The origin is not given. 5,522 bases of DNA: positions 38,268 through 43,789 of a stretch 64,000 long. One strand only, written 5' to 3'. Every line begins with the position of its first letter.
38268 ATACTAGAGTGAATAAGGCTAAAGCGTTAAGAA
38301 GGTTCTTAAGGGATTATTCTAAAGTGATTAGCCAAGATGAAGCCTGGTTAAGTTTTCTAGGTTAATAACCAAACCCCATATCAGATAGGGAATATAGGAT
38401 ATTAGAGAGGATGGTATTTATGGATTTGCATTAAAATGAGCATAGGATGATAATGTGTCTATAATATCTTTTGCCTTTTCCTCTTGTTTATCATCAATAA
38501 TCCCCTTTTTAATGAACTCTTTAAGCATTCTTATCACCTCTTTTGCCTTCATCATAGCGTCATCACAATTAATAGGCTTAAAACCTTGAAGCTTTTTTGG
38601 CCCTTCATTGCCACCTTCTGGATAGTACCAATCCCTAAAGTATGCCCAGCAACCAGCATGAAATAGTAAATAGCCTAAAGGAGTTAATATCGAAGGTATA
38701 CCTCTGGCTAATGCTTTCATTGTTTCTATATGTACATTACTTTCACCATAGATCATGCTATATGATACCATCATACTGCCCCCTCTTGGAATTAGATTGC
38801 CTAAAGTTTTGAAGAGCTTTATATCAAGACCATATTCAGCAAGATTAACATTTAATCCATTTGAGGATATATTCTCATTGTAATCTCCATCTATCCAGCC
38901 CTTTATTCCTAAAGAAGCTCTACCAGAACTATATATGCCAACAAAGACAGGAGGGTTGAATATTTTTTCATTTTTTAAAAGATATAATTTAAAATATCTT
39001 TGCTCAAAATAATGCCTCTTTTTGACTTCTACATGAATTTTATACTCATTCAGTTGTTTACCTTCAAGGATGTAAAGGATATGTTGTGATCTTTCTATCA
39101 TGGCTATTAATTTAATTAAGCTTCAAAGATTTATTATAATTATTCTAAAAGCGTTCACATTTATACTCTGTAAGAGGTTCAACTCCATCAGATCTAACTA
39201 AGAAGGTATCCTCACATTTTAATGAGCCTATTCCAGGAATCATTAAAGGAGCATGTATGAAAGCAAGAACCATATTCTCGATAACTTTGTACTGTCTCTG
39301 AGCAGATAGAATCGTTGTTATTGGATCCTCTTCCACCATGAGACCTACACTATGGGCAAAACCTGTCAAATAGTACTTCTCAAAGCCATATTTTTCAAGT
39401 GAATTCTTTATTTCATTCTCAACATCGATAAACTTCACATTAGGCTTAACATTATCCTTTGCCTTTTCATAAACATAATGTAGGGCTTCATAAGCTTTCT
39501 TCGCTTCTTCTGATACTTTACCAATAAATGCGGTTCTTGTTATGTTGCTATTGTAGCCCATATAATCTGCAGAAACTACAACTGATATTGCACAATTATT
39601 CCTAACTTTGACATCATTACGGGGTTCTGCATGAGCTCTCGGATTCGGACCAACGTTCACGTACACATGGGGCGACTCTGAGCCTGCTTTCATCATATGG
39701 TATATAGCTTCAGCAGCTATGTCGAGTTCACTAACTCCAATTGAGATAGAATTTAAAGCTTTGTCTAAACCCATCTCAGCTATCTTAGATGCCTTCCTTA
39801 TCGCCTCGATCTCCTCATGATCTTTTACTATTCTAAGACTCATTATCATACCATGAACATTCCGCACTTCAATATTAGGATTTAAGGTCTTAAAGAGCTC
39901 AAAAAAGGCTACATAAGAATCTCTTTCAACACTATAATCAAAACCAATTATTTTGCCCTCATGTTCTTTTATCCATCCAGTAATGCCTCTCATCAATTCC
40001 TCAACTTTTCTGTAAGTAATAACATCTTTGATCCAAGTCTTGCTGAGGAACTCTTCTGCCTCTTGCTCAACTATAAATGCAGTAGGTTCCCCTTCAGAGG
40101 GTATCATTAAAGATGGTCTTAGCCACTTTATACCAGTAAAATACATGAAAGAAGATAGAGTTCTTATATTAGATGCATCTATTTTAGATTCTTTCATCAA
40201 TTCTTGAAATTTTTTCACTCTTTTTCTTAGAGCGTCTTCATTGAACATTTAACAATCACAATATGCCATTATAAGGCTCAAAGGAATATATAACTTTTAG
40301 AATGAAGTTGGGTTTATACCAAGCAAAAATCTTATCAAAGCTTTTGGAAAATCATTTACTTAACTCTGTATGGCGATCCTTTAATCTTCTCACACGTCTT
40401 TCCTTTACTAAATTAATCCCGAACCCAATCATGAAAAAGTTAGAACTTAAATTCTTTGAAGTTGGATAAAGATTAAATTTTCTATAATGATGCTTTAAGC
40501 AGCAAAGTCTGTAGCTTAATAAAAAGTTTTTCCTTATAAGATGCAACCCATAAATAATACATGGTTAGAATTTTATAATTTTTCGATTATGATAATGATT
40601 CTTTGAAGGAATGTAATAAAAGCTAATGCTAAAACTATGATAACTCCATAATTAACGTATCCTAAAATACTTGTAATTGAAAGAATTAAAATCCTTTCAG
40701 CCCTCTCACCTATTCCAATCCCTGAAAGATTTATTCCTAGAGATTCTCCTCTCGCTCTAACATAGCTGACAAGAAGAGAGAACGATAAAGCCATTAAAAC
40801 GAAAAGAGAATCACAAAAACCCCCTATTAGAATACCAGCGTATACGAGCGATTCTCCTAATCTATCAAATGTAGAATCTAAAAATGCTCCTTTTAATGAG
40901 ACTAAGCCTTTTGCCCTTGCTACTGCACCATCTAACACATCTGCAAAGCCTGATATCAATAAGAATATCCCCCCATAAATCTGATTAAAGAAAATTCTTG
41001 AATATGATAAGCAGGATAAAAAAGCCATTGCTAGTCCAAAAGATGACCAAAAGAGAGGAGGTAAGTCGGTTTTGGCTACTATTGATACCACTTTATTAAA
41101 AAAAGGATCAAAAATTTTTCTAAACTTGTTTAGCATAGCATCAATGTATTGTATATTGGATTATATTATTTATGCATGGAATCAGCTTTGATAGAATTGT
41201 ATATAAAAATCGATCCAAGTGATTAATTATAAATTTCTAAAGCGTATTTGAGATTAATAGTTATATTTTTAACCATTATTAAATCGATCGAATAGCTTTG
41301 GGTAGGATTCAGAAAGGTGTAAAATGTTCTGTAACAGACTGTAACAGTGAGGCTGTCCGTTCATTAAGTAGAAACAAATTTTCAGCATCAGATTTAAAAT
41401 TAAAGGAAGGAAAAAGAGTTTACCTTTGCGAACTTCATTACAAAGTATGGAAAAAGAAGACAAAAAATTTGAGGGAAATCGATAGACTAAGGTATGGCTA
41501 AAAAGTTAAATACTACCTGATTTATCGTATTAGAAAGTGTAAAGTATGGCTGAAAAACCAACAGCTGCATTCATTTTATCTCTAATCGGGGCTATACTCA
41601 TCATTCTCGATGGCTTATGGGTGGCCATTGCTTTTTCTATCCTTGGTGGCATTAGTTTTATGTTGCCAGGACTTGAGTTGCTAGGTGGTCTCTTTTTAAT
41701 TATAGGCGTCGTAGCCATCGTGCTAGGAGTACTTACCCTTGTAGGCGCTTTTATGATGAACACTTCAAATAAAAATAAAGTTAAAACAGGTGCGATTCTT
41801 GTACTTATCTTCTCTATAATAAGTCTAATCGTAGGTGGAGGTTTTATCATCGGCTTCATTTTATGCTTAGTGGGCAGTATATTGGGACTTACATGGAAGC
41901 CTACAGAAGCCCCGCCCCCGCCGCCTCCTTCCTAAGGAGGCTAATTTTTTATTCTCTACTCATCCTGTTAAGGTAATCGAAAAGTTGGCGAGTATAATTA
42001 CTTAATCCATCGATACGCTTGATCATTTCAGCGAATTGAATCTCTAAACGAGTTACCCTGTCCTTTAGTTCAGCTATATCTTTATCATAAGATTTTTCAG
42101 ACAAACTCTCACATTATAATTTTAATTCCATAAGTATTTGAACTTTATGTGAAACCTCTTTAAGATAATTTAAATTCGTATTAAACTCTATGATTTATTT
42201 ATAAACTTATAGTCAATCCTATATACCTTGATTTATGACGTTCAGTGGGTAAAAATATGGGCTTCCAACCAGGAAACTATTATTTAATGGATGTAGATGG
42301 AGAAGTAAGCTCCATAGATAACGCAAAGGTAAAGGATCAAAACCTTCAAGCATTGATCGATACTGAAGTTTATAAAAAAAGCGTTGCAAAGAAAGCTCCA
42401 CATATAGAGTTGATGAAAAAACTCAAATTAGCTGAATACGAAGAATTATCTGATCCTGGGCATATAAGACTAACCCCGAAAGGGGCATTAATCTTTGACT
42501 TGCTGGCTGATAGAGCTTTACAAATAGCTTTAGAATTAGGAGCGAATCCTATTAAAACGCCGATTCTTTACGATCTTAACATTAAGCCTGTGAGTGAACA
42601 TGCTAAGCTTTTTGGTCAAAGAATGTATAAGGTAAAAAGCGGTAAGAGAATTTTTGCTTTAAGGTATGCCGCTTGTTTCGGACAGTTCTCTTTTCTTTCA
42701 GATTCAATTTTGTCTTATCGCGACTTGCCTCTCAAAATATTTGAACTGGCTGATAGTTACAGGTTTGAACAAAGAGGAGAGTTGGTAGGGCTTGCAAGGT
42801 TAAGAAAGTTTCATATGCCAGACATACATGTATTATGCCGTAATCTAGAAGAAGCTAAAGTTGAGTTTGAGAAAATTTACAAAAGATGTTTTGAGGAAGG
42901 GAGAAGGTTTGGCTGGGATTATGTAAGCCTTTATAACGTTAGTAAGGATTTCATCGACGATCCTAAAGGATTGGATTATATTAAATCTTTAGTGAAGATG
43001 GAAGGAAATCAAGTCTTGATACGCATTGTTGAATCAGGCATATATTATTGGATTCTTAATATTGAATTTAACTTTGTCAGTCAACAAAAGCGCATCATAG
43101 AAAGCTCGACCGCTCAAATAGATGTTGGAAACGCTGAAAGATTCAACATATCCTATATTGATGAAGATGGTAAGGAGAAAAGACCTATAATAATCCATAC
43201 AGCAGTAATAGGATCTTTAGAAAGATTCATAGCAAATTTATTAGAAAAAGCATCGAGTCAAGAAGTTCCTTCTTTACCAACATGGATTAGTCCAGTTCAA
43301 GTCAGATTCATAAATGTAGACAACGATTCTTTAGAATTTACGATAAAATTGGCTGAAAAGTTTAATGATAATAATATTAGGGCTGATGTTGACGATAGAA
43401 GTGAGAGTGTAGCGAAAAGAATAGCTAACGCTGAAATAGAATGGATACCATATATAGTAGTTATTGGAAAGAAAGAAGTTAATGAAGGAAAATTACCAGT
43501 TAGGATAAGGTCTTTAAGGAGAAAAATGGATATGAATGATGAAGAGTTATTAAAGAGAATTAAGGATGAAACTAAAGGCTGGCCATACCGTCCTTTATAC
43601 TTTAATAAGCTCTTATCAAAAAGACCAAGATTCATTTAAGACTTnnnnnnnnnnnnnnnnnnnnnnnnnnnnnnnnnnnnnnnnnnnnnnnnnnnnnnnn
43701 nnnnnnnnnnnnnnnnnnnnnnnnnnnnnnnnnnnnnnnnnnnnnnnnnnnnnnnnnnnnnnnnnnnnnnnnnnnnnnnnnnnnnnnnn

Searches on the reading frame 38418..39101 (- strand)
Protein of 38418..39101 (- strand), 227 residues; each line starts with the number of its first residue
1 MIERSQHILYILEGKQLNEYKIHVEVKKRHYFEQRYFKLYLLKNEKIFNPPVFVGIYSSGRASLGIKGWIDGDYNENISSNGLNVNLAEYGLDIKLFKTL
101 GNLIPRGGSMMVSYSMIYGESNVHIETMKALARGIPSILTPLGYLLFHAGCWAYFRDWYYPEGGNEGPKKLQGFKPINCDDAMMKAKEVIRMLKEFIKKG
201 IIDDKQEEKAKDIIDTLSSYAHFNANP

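Call 42: search_protein_families(library=pfam, proteins=[window:38418-39101:-], max_evalue=0.0001)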
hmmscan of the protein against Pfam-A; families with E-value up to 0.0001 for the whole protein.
window:38418-39101:- (227 aa): 1 family
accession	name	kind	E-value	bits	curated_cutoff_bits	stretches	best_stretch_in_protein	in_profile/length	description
PF06557.17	DUF1122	-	2.6e-27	95.8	25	1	20-200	3-174/176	Protein of unknown function (DUF1122)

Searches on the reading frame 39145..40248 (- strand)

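Call 42: search_protein_families(library=pfam, proteins=[window:39145-40248:-], max_evalue=0.0001)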
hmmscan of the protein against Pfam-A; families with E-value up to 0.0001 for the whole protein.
window:39145-40248:- (367 aa): 2 families
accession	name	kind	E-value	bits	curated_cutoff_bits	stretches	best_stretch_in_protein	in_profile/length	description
PF00557.29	Peptidase_M24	-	2.2e-34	119.5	23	1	148-352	1-207/208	Metallopeptidase family M24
PF01321.24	Creatinase_N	-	1.6e-17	64.7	22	1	10-141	1-128/128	Creatinase/Prolidase N-terminal domain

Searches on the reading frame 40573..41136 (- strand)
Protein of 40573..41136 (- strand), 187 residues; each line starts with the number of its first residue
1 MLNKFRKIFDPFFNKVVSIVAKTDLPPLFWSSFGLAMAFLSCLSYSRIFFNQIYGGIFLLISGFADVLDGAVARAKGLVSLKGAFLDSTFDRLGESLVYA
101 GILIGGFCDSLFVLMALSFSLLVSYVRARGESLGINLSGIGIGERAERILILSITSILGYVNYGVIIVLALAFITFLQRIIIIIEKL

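Call 42: search_protein_families(library=pfam, proteins=[window:40573-41136:-], max_evalue=0.0001)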
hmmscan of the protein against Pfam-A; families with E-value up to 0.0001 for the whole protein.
window:40573-41136:- (187 aa): 1 family
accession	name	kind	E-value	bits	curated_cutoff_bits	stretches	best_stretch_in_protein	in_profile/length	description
PF01066.26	CDP-OH_P_transf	-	7.9e-11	43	22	1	37-172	16-148/152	CDP-alcohol phosphatidyltransferase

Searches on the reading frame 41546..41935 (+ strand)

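Call 55: search_protein_families(library=pfam, proteins=[window:41546-41935:+], max_evalue=0.0001)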
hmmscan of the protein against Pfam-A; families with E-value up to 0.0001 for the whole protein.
window:41546-41935:+ (129 aa): 1 family
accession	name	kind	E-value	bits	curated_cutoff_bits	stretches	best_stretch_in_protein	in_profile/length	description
PF13273.12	DUF4064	-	2e-05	25.2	32.1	1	4-95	1-101/102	Protein of unknown function (DUF4064)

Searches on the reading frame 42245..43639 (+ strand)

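Call 42: search_protein_families(library=pfam, proteins=[window:42245-43639:+], max_evalue=0.0001)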
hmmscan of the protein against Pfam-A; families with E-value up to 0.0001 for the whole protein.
window:42245-43639:+ (464 aa): 2 families
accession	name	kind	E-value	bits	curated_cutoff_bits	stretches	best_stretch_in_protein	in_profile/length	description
PF00587.30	tRNA-synt_2b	-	2.6e-23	83.5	29.3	1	128-335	1-178/179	tRNA synthetase class II core domain (G, H, P, S and T)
PF03129.25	HGTP_anticodon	-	3.5e-18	66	21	1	352-441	1-93/94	Anticodon binding domain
